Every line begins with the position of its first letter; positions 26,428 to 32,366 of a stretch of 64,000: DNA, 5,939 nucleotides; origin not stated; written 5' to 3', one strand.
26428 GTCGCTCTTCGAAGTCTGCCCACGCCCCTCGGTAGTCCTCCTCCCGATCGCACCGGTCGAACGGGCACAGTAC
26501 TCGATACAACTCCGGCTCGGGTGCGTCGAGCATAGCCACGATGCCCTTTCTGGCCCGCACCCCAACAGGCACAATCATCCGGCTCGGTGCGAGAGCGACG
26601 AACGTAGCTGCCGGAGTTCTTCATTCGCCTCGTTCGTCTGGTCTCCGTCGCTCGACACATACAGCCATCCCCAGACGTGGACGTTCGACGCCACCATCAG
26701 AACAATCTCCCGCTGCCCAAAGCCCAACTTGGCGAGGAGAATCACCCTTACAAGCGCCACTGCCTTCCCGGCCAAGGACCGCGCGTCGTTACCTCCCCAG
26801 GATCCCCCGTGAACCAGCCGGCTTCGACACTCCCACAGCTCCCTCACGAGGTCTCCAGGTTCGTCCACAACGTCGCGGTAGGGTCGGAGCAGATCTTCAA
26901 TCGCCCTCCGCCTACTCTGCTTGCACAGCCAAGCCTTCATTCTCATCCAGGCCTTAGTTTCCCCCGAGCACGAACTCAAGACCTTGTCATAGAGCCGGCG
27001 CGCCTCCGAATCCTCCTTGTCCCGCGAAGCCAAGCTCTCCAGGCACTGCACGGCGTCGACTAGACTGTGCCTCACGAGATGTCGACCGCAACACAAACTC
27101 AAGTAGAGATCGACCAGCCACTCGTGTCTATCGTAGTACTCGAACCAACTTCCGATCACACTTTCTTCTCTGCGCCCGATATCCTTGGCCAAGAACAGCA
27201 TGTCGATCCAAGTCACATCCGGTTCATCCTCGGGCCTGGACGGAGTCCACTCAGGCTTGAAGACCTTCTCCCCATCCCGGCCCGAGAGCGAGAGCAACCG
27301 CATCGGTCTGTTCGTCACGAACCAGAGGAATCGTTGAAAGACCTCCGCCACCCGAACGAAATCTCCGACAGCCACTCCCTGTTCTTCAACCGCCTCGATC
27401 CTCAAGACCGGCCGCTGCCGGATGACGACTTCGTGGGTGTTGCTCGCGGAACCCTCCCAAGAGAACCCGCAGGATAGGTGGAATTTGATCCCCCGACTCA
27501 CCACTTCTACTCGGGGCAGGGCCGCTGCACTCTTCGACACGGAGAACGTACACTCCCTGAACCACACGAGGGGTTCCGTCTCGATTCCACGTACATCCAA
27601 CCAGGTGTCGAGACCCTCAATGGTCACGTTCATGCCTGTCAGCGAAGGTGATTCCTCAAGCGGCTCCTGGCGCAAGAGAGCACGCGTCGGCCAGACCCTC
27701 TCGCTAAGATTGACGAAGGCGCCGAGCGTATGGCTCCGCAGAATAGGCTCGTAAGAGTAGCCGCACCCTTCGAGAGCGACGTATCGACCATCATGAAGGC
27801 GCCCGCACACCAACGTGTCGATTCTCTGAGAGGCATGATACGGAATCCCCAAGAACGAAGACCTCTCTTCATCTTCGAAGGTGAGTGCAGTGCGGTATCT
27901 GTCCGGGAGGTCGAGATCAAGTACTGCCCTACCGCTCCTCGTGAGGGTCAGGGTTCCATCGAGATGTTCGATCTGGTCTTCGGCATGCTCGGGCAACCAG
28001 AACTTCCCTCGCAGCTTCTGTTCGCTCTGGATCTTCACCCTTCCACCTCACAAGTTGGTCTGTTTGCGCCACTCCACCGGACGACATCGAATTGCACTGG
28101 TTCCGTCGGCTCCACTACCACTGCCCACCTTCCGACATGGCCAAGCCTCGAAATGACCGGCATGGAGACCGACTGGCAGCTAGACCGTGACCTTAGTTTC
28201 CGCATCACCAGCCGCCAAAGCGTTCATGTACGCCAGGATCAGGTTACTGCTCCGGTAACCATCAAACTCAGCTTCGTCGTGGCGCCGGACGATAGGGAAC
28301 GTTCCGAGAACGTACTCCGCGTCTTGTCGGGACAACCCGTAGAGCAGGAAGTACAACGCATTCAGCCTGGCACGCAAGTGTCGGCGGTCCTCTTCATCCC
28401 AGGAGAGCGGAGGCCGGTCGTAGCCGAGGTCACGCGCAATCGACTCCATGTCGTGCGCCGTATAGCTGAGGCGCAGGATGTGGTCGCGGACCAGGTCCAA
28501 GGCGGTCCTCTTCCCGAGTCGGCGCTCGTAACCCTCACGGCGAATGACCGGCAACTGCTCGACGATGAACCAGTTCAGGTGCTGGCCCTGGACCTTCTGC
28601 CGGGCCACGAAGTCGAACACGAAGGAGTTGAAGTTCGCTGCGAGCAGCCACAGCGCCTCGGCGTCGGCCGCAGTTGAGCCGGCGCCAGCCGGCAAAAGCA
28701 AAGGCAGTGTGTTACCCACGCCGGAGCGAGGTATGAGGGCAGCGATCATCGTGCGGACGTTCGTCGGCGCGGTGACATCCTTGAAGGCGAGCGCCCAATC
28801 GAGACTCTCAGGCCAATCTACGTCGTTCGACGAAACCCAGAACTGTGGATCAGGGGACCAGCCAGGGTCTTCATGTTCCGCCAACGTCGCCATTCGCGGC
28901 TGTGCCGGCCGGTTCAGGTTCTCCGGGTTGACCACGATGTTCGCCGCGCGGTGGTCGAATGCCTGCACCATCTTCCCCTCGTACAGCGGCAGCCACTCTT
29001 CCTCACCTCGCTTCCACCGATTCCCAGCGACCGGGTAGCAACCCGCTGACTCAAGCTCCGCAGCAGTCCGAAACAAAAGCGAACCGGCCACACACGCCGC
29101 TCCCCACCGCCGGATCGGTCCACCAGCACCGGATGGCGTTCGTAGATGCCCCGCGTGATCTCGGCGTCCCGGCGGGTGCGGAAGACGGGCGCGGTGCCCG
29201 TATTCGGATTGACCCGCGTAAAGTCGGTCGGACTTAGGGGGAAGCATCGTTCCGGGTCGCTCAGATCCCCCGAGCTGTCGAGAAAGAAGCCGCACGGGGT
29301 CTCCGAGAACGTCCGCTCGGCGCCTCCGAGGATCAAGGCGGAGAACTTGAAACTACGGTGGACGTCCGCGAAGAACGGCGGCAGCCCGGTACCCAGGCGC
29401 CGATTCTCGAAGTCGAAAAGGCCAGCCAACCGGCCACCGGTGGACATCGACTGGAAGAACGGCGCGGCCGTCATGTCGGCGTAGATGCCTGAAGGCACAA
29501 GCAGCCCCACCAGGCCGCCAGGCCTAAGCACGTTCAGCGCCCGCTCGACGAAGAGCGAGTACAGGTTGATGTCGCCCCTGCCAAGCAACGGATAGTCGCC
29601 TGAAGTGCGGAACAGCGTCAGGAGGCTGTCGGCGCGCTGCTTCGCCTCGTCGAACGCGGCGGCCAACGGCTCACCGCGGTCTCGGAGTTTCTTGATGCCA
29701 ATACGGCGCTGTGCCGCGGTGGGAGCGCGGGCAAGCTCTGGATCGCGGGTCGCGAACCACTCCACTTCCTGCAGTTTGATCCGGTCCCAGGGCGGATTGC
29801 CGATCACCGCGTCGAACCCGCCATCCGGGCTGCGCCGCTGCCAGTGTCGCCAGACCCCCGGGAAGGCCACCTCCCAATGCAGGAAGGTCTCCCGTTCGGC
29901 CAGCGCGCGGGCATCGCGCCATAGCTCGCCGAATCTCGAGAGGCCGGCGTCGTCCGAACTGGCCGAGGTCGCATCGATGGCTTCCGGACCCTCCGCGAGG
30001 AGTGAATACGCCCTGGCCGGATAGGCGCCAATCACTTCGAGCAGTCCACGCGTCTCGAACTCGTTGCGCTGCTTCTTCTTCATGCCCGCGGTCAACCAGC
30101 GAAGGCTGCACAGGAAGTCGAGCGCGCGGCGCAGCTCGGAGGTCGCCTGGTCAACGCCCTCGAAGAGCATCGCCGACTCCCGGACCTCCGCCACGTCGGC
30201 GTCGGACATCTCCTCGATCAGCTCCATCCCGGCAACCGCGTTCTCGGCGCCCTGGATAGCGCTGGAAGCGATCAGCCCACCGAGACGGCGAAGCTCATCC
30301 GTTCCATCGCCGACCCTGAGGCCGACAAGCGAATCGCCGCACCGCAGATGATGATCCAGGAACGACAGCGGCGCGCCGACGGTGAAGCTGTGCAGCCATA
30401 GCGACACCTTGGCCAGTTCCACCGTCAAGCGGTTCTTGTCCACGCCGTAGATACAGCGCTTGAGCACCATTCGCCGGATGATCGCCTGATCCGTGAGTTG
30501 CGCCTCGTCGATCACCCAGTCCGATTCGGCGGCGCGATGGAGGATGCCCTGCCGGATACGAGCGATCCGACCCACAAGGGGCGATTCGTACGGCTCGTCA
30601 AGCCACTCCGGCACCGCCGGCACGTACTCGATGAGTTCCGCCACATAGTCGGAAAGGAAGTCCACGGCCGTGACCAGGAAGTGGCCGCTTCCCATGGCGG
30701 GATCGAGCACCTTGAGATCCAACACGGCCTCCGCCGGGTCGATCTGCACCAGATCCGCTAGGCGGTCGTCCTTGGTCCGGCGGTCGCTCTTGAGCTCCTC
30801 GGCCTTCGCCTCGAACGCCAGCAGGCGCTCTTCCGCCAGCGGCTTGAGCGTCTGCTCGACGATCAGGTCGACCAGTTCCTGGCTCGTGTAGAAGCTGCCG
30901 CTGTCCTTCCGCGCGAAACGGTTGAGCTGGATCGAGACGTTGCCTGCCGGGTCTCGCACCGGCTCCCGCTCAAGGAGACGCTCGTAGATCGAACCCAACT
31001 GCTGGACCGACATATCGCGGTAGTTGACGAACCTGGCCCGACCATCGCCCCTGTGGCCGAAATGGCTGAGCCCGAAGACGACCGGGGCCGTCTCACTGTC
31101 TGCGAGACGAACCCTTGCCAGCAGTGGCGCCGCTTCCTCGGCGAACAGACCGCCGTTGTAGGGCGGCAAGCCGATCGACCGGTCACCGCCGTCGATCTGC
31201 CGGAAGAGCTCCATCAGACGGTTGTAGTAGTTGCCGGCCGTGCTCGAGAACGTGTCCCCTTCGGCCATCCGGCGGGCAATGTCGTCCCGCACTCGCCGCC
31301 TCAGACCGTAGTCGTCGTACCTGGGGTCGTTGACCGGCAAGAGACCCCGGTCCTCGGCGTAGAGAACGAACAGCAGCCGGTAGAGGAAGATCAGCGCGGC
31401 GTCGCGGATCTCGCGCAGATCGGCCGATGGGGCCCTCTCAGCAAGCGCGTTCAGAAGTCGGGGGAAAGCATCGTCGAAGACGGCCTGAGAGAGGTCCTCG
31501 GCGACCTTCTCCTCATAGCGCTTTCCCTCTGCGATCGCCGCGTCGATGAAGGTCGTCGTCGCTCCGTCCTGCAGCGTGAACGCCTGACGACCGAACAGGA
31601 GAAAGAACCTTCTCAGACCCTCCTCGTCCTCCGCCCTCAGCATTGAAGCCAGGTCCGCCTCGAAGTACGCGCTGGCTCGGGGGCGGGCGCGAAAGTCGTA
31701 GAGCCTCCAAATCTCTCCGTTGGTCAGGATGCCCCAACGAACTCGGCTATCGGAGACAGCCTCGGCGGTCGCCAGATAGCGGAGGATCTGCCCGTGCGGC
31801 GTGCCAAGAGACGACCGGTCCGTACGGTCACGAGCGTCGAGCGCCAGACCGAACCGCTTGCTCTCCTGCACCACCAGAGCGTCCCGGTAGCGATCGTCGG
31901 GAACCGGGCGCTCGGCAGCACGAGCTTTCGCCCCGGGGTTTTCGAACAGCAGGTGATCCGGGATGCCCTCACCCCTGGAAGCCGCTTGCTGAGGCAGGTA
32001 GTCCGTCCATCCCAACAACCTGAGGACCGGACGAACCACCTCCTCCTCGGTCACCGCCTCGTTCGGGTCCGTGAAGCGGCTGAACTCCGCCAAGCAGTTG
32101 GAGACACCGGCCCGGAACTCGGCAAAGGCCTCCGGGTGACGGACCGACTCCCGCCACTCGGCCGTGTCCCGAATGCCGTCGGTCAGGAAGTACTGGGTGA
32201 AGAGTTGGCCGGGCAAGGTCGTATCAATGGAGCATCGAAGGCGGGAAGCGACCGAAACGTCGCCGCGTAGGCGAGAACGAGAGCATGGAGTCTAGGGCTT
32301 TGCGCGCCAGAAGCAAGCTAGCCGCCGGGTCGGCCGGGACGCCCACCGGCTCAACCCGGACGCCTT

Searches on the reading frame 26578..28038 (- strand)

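Call 41: search_protein_families(library=pfam, proteins=[window:26578-28038:-], max_evalue=0.01)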
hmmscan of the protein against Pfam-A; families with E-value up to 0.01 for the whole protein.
window:26578-28038:- (487 aa): 2 families
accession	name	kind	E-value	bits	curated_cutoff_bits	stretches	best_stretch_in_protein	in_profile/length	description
PF18862.6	ApeA_NTD1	-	1e-17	65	25.5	1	9-298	2-271/271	ApeA N-terminal domain 1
PF18739.6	HEPN_Apea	-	7.7e-07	30.1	24.4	1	328-441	2-133/136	Apea-like HEPN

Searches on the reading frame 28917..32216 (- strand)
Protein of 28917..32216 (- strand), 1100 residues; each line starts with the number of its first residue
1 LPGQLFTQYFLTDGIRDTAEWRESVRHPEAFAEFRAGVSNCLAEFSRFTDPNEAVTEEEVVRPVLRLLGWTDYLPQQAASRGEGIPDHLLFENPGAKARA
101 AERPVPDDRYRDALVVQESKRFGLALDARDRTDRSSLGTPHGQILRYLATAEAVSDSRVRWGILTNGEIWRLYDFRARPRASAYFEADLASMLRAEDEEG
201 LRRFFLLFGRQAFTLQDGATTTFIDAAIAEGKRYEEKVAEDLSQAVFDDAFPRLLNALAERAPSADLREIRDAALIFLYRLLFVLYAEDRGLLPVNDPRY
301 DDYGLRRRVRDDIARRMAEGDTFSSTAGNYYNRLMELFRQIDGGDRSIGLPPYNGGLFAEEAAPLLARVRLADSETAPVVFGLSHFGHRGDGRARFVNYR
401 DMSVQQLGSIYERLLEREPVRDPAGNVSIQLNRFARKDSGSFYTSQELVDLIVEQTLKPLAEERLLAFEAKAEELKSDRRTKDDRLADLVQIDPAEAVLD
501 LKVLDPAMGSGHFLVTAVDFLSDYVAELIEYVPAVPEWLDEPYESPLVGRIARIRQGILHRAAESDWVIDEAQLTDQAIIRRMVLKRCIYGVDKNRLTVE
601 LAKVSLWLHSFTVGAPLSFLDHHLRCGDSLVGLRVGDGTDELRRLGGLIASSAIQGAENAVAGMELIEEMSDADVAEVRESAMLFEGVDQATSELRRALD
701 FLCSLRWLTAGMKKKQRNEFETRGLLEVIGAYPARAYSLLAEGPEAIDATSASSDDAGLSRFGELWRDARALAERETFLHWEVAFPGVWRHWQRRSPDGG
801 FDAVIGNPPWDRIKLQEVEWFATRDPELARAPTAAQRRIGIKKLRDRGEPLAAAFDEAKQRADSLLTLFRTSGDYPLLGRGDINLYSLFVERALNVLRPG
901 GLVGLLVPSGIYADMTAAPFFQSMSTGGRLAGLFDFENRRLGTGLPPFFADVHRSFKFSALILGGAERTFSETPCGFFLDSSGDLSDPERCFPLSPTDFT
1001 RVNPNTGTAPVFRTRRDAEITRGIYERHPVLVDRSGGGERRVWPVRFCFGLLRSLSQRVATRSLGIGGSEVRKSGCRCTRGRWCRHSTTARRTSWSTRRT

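Call 41: search_protein_families(library=pfam, proteins=[window:28917-32216:-], max_evalue=0.01)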
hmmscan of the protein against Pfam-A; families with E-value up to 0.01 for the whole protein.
window:28917-32216:- (1100 aa): 5 families
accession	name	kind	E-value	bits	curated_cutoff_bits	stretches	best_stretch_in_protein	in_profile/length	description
PF07669.17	Eco57I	-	2.6e-18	67.1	25.3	2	588-816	2-90/171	Eco57I restriction-modification methylase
PF02384.22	N6_Mtase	-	1.6e-06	28.1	20.4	0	496-523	43-70/311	N-6 DNA Methylase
PF20473.4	MmeI_Mtase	-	0.00062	19.4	27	1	498-612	18-88/259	MmeI, DNA-methyltransferase domain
PF20465.4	MmeI_hel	-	0.00073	20.7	27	0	276-358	5-75/75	MmeI, helicase spacer domain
PF20464.3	MmeI_N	-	0.0044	17.8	27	0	110-198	60-137/181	MmeI, N-terminal domain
